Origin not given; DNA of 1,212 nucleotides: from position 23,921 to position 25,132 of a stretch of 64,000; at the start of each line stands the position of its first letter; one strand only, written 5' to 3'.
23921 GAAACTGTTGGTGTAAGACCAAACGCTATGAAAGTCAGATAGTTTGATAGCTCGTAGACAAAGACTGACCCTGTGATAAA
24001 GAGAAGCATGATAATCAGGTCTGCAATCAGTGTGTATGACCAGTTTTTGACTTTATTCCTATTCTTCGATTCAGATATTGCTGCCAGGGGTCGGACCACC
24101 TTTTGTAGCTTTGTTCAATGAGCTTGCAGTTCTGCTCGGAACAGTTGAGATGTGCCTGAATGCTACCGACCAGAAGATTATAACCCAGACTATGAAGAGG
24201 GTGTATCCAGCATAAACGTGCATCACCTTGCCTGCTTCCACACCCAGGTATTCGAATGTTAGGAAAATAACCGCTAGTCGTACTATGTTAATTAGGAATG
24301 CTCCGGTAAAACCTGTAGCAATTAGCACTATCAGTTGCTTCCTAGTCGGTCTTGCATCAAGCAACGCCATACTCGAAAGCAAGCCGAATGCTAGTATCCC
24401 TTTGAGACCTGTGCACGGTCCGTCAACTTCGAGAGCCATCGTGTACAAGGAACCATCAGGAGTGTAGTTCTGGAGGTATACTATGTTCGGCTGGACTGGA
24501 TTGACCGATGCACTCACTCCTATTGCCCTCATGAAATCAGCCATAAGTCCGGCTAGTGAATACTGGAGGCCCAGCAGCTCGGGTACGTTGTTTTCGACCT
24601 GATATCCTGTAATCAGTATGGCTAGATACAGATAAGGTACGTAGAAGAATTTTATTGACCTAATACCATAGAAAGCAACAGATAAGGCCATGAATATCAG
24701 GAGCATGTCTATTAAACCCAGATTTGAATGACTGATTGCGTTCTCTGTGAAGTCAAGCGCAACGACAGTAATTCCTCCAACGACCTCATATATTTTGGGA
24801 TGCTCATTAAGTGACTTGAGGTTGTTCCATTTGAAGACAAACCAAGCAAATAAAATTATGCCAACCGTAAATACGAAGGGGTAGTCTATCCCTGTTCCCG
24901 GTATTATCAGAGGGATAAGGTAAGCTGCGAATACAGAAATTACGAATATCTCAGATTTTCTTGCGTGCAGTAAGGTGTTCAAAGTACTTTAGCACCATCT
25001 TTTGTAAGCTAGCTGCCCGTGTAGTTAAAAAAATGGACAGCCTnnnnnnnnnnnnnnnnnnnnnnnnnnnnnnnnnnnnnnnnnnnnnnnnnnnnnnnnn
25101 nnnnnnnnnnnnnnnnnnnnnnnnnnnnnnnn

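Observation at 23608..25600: Archaeosortase plus a single adjacent PEF-CTERM substrate, embedded in a polysaccharide-export locus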

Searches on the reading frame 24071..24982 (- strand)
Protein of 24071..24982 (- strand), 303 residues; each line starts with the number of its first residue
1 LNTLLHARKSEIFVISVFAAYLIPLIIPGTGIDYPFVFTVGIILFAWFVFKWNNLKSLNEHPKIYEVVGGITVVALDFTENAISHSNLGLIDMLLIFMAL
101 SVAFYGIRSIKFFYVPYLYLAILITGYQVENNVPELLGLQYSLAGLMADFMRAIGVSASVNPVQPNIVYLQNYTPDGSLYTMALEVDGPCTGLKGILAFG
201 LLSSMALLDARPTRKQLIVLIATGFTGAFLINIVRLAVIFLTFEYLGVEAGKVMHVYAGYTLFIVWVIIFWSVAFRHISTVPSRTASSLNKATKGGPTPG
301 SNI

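Call 3: search_protein_families(library=ncbifam, proteins=[window:24071-24982:-], max_evalue=1)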
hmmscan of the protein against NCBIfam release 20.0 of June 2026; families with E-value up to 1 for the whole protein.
window:24071-24982:- (303 aa): 13 families
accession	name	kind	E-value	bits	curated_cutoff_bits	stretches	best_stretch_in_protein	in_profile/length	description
TIGR04178.1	exo_archaeo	signature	4.8e-13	49.2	23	1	184-273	1-91/97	exosortase/archaeosortase family protein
TIGR02602.1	8TM_EpsH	subfamily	1.2e-11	44.6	105.55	1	38-274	13-237/241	exosortase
TIGR03762.1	archaeo_artC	exception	1.7e-11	44.5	100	1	11-273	5-271/274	archaeosortase C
NF035943.2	exosort_XrtV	exception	2e-06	27.3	313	1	34-271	36-260/270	exosortase V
TIGR03110.1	exosort_Gpos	exception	2.3e-06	27.6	102.75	1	164-275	73-176/187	exosortase family protein XrtG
NF046081.1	exosort_XrtX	exception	5.3e-05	23.2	170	1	139-276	36-160/168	exosortase X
NF033464.1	cyanoexo_CrtC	exception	0.00017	21.3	225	1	73-269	79-266/278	cyanoexosortase C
TIGR04152.1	exosort_VPLPA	exception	0.00078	18.6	400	1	51-281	24-248/486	VPLPA-CTERM-specific exosortase XrtD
NF012138.0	exosort_XrtR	exception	0.0016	18.6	150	1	200-268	78-146/160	exosortase R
NF033770.1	exosort_XrtT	exception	0.0024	16.5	250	1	185-263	170-253/472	exosortase T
TIGR04489.1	exosort_XrtO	exception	0.0033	16.3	250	1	185-290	164-267/451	exosortase O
NF038142.1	exosort_XrtW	exception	0.006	15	425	1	34-260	33-248/494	exosortase W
NF010709.0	PRK14111.1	equivalog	0.051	13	425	1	203-244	65-109/290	F0F1 ATP synthase subunit gamma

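Call 4: search_protein_families(library=pfam, proteins=[window:24071-24982:-], max_evalue=1)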
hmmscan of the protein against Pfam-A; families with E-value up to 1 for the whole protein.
window:24071-24982:- (303 aa): 1 family
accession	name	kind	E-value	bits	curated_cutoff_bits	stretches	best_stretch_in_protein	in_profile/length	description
PF09721.15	Exosortase_EpsH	-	3.7e-17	63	25.7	1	41-273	31-250/254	Transmembrane exosortase (Exosortase_EpsH)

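Call 11: find_encoding_contigs(protein=window:24071-24982:-, flank=10000, max_places=6)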
Protein window:24071-24982:- (303 aa): no gene with exactly this product is on record in the collection.

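Call 12: find_homologous_proteins(query=window:24071-24982:-)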
Query window:24071-24982:- (303 aa): 113 proteins with E <= 0.001 among 3994 candidates.
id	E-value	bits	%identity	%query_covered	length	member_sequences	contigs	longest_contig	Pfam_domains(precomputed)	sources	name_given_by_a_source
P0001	5.2e-193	658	100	100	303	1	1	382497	PF09721.16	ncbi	ncbi:MAG: exosortase/archaeosortase family protein [Conexivisphaerales archaeon]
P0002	3.3e-152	524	78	97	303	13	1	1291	PF09721.16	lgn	-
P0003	9.4e-150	516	76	100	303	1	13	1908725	PF09721.16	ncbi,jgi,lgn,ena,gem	jgi:exosortase/archaeosortase family protein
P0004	1.6e-148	512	79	95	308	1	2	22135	PF09721.16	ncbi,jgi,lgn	jgi:exosortase/archaeosortase family protein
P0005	4.8e-135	468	70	98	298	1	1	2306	PF09721.16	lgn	-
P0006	1.0e-128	447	68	95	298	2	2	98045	PF09721.16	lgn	-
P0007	5.3e-92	326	57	90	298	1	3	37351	PF09721.16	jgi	jgi:exosortase/archaeosortase family protein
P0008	3.6e-84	301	52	95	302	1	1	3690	PF09721.16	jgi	jgi:exosortase/archaeosortase family protein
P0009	1.3e-82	295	53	87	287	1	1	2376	PF09721.16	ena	-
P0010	1.4e-82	295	50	91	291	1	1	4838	PF09721.16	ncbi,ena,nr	ncbi:MAG TPA: archaeosortase/exosortase family protein [Nitrososphaerales archaeon]|nr:archaeosortas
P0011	3.0e-82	294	49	94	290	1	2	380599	PF09721.16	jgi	jgi:exosortase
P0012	1.8e-80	288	50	92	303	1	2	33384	PF09721.16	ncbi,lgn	ncbi:MAG: archaeosortase/exosortase family protein [Nitrososphaerales archaeon]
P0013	4.5e-79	284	51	92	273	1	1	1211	PF09721.16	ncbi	-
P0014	1.3e-78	282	50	92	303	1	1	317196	PF09721.16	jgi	jgi:exosortase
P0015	1.7e-76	275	47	93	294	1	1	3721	PF09721.16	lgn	-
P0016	1.7e-76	275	46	96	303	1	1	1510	PF09721.16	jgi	jgi:exosortase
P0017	4.3e-76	274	49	94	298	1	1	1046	PF09721.16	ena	-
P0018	4.8e-76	274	46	96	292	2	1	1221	PF09721.16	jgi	-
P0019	6.9e-76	273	48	93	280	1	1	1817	PF09721.16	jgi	jgi:exosortase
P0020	1.2e-75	273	45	98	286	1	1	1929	PF09721.16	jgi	jgi:exosortase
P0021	1.5e-75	272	48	91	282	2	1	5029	PF09721.16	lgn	-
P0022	1.9e-75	272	47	96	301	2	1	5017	PF09721.16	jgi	-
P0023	4.8e-75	271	50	88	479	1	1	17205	PF09721.16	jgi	jgi:exosortase/archaeosortase family protein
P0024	5.5e-75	270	50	90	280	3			PF09721.16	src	-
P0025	6.8e-75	270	46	92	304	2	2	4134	PF09721.16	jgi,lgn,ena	-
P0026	1.1e-74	269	43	97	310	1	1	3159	PF09721.16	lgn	-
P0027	1.5e-74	269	46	97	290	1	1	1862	PF09721.16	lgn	-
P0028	1.6e-74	269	50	93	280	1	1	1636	PF09721.16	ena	-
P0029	5.7e-74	267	48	93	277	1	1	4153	PF09721.16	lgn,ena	-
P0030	5.8e-74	267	52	83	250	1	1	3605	PF09721.16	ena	-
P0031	4.0e-73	264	45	92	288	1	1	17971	PF09721.16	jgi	jgi:exosortase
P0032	5.4e-73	264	48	87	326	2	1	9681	PF09721.16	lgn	-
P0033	6.1e-73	264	45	91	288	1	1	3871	PF09721.16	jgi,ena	jgi:exosortase/archaeosortase family protein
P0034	7.4e-73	263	47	93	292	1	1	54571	PF09721.16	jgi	jgi:exosortase/archaeosortase family protein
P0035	1.3e-72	263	46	94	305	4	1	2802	PF09721.16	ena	-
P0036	2.2e-72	262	45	98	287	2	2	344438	PF09721.16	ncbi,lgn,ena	-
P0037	2.8e-72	261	45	91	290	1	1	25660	PF09721.16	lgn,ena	-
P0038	4.1e-72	261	46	97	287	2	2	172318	PF09721.16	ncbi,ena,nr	ncbi:MAG: exosortase/archaeosortase family protein [Nitrososphaerota archaeon]|nr:exosortase/archaeo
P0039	4.3e-72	261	45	98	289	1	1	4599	PF09721.16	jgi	-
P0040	4.5e-72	261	44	97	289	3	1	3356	PF09721.16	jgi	-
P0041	7.9e-72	260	46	97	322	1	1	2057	PF09721.16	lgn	-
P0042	8.8e-72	260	44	98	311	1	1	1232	PF09721.16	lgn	-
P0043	8.9e-72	260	45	100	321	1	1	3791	PF09721.16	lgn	-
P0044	9.4e-72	260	45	99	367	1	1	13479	PF09721.16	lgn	-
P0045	4.5e-71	258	47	98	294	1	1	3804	PF09721.16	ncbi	ncbi:MAG: archaeosortase/exosortase family protein [Nitrososphaerales archaeon]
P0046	5.9e-71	257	46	95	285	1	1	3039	PF09721.16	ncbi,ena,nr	ncbi:MAG: exosortase/archaeosortase family protein [Nitrososphaerota archaeon]|nr:exosortase/archaeo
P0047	9.1e-71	257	46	93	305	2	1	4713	PF09721.16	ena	-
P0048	1.2e-70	256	44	98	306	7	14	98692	PF09721.16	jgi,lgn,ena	-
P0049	1.5e-70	256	45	89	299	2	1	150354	PF09721.16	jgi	jgi:exosortase/archaeosortase family protein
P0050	2.4e-70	255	44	97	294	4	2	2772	PF09721.16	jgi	jgi:exosortase/archaeosortase family protein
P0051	2.8e-70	255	46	92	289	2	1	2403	PF09721.16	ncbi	-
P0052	3.1e-70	255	47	90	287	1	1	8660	PF09721.16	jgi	jgi:exosortase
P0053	3.2e-70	255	47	91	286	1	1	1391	PF09721.16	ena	-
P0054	4.2e-70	254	44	96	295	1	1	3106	PF09721.16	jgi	jgi:exosortase/archaeosortase family protein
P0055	4.5e-70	254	44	99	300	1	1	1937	PF09721.16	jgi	jgi:exosortase/archaeosortase family protein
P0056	4.8e-70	254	44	95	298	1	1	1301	PF09721.16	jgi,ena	-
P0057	5.4e-70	254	47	91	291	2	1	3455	PF09721.16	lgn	-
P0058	7.2e-70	254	45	92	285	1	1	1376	PF09721.16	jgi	-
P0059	8.8e-70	253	42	96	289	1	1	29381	PF09721.16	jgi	jgi:exosortase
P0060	1.0e-69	253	43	94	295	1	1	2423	PF09721.16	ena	-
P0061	1.4e-69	253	43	96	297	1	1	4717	PF09721.16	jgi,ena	jgi:exosortase/archaeosortase family protein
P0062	2.1e-69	252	47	84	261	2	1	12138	PF09721.16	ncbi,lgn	-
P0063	2.2e-69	252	45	93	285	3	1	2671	PF09721.16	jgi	-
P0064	3.1e-69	252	45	97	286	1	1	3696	PF09721.16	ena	-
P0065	3.2e-69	251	43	98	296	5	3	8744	PF09721.16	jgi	-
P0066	1.3e-68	249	46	90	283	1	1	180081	PF09721.16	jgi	-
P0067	1.4e-68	249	45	93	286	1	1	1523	PF09721.16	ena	-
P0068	4.2e-68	248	46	94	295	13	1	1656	PF09721.16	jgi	jgi:exosortase/archaeosortase family protein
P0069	4.8e-68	248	46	89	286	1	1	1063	PF09721.16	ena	-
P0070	5.3e-68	247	49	85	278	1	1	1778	PF09721.16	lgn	-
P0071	5.5e-68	247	46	92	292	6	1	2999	PF09721.16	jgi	-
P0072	6.9e-68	247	47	91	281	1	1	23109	PF09721.16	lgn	-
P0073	8.2e-68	247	45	91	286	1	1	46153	PF09721.16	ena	-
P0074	8.8e-68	247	46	97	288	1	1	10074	PF09721.16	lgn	-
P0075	1.7e-67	246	42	97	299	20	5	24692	PF09721.16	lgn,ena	-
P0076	3.9e-67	245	44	98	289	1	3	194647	PF09721.16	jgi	-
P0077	4.3e-67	244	43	96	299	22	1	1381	PF09721.16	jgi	-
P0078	9.4e-67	243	42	94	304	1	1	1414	PF09721.16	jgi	-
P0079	1.5e-66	243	48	89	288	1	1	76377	PF09721.16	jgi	jgi:exosortase/archaeosortase family protein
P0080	1.6e-66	243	45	86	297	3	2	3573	PF09721.16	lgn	-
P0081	3.1e-66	242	45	95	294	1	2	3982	PF09721.16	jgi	jgi:exosortase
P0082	3.6e-66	241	45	92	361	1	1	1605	PF09721.16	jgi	jgi:exosortase/archaeosortase family protein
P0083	3.6e-66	241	44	96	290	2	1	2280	PF09721.16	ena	-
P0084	5.2e-66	241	48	87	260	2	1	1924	PF09721.16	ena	-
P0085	5.4e-66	241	44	98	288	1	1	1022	PF09721.16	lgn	-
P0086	5.5e-66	241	44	97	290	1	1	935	PF09721.16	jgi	jgi:exosortase/archaeosortase family protein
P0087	1.3e-65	240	43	98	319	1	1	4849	PF09721.16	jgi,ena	-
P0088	1.8e-65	239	46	83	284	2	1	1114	PF09721.16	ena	-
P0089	2.1e-65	239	42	97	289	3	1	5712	PF09721.16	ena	-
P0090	3.4e-65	238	43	93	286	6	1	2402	PF09721.16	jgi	-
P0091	4.3e-65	238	44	93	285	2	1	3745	PF09721.16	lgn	-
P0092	4.4e-65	238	44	99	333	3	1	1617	PF09721.16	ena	-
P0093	1.3e-64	236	43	93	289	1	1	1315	PF09721.16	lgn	-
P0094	1.7e-64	236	46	89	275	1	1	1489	PF09721.16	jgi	jgi:exosortase/archaeosortase family protein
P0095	2.4e-64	235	43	89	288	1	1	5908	PF09721.16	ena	-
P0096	2.5e-64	235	47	93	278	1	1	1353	PF09721.16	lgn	-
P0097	4.8e-64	234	43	97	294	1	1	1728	PF09721.16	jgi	jgi:exosortase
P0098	4.8e-64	234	46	90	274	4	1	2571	PF09721.16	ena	-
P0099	1.2e-63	233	45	93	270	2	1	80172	PF09721.16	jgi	jgi:exosortase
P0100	1.6e-63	233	42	97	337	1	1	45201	PF09721.16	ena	-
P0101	2.9e-63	232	43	91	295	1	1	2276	PF09721.16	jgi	jgi:exosortase/archaeosortase family protein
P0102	4.0e-63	231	41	97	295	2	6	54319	PF09721.16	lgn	-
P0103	6.4e-63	231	44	87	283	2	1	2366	PF09721.16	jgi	-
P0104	1.4e-62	230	45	92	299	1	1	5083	PF09721.16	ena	-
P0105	4.0e-62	228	42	96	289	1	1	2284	PF09721.16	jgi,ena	-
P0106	1.1e-61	227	43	93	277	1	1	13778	PF09721.16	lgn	-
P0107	5.3e-61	224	41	89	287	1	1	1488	PF09721.16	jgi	jgi:exosortase/archaeosortase family protein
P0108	1.8e-60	223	41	92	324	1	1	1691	PF09721.16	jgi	jgi:exosortase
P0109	1.6e-56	210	42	88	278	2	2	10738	PF09721.16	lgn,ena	-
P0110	5.8e-53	198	51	70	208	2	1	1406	PF09721.16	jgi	jgi:exosortase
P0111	8.7e-52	194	48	72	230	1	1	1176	PF09721.16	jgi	-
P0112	8.1e-51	191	46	73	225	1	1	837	PF09721.16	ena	-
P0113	1.8e-50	190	45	77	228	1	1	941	PF09721.16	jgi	jgi:exosortase/archaeosortase family protein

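Call 13: find_encoding_contigs(protein=P0001, flank=10000, max_places=3)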
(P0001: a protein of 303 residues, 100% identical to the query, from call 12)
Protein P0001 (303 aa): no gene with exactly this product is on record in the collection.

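Call 14: find_encoding_contigs(protein=P0003, flank=10000, max_places=4)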
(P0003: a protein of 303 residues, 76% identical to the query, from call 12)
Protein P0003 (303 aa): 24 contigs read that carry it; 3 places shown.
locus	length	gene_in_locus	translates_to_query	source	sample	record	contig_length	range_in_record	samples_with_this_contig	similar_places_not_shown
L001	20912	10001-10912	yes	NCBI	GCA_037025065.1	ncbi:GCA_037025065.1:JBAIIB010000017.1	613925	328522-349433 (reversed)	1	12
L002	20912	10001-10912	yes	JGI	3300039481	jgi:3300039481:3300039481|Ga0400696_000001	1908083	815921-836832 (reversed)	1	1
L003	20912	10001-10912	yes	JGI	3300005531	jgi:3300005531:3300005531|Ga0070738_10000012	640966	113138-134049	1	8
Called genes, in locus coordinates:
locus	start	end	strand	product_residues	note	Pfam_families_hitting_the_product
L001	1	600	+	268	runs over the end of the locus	-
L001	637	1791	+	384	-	PF08323:Glyco_transf_5 (faint), PF13439:Glyco_transf_4, PF00534:Glycos_transf_1, PF13692:Glyco_trans_1_4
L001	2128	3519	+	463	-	PF01663:Phosphodiest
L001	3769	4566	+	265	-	PF00535:Glycos_transf_2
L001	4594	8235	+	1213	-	PF18998:Flg_new_2 (weak), PF13620:CarboxypepD_reg (weak)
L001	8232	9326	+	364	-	PF13439:Glyco_transf_4 (weak), PF00534:Glycos_transf_1, PF13692:Glyco_trans_1_4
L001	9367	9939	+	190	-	-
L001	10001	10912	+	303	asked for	PF09721:Exosortase_EpsH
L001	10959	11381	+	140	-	-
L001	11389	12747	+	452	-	PF02737:3HCDH_N (faint), PF03446:NAD_binding_2 (faint), PF03721:UDPG_MGDP_dh_N, PF00984:UDPG_MGDP_dh, PF03720:UDPG_MGDP_dh_C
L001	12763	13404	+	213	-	-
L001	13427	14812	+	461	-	PF02826:2-Hacid_dh_C (faint), PF01210:NAD_Gly3P_dh_N (faint), PF03446:NAD_binding_2 (faint), PF03721:UDPG_MGDP_dh_N, PF00984:UDPG_MGDP_dh, PF03720:UDPG_MGDP_dh_C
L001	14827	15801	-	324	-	PF18551:TackOD1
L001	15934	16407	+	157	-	PF26688:RHH_12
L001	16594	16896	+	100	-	PF14947:HTH_45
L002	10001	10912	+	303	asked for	PF09721:Exosortase_EpsH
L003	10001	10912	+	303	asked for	PF09721:Exosortase_EpsH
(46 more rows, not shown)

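Call 16: find_related_loci(query=A1, collection=genome_contigs, flank=10000)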
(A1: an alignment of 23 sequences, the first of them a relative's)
Query A1 (303 aa) in genome_contigs; peptide patterns used: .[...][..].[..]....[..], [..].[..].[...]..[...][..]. (x = any residue, [..] = any of these).
35 stretches matched a pattern; 24 encode a relative of the query (tblastn E <= 1e-3); 24 distinct loci.
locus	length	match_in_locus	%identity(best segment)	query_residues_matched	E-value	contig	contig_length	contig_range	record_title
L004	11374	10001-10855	47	2-296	2e-87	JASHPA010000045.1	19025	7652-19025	MAG: Nitrososphaerales archaeon isolate JOPF037 JOPF_AWAY_contig_357422, whole genome shotgun sequence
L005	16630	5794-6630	47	5-299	2e-86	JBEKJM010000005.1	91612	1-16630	MAG: Nitrososphaerales archaeon isolate SPRUCE 323 SPRUCE_323_5, whole genome shotgun sequence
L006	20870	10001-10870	46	2-302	6e-84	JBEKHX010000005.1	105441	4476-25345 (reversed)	MAG: Nitrososphaerales archaeon isolate SPRUCE 287 SPRUCE_287_5, whole genome shotgun sequence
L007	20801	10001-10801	48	9-282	3e-81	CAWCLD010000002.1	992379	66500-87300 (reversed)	MAG: uncultured archaeon isolate MFD03726.bin.2.76 genome assembly, contig: contig_14083, whole genome shotgun sequence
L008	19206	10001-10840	47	9-299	4e-81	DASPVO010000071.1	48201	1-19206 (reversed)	MAG TPA_asm: Nitrososphaerales archaeon isolate SMAG_U12331 k141_1045589, whole genome shotgun sequence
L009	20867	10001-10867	44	5-299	1e-80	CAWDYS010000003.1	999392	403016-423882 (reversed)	MAG: uncultured Nitrososphaerota archaeon isolate MFD01476.bin.2.3 genome assembly, contig: contig_6063, whole genome sh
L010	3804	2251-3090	47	5-302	1e-79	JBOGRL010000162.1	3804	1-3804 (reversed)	MAG: Nitrososphaerales archaeon isolate TC-S_metabat2.bin.450_sub k127_3067714, whole genome shotgun sequence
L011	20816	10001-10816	46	9-299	3e-78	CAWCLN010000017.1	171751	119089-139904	MAG: uncultured archaeon isolate MFD03726.bin.2.83 genome assembly, contig: contig_68051, whole genome shotgun sequence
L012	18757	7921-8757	46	9-301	1e-85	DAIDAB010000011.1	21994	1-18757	MAG TPA_asm: bacterium isolate clean1828 NODE_11_length_21994_cov_2.873021, whole genome shotgun sequence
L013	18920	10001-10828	45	2-286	1e-77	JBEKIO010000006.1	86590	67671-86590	MAG: Nitrososphaerales archaeon isolate SPRUCE 301 SPRUCE_301_6, whole genome shotgun sequence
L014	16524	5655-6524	44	2-298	6e-77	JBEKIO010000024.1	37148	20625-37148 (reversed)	MAG: Nitrososphaerales archaeon isolate SPRUCE 301 SPRUCE_301_24, whole genome shotgun sequence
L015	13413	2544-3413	42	5-301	5e-76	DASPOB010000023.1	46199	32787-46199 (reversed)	MAG TPA_asm: Nitrososphaerales archaeon isolate SMAG_U12136 k141_755363, whole genome shotgun sequence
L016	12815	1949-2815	44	5-288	8e-76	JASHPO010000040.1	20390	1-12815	MAG: Nitrososphaerales archaeon isolate JOPF051 JOPF_NEAR_contig_307648, whole genome shotgun sequence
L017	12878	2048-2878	45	9-295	7e-74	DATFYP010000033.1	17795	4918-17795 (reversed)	MAG TPA_asm: Nitrososphaerales archaeon isolate SMAG_U9546 k141_1432212, whole genome shotgun sequence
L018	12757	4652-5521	42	1-298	8e-73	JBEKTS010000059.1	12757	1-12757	MAG: Nitrososphaerales archaeon isolate SPRUCE 563 SPRUCE_563_59, whole genome shotgun sequence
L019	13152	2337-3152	44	5-283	5e-71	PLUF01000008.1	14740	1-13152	MAG: Candidatus Gagatemarchaeum stordalenia isolate bog_1369 73.20120700_S1D.104_contig_153587, whole genome shotgun seq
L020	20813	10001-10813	43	11-291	3e-69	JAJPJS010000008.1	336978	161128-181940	MAG: Thaumarchaeota archaeon isolate Centralia_MAG_53 k107_11233293, whole genome shotgun sequence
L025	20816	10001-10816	43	4-284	2e-73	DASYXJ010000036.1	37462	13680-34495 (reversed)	MAG TPA_asm: Nitrososphaerales archaeon isolate SMAG_U6305 k141_365612, whole genome shotgun sequence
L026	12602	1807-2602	37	9-279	2e-50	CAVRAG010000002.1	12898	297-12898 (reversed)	MAG: uncultured Nitrososphaerota archaeon isolate MFD00008.bin.2.90 genome assembly, contig: contig_101959, whole genome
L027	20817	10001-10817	52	9-287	6e-54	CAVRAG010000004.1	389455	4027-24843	MAG: uncultured Nitrososphaerota archaeon isolate MFD00008.bin.2.90 genome assembly, contig: contig_29161, whole genome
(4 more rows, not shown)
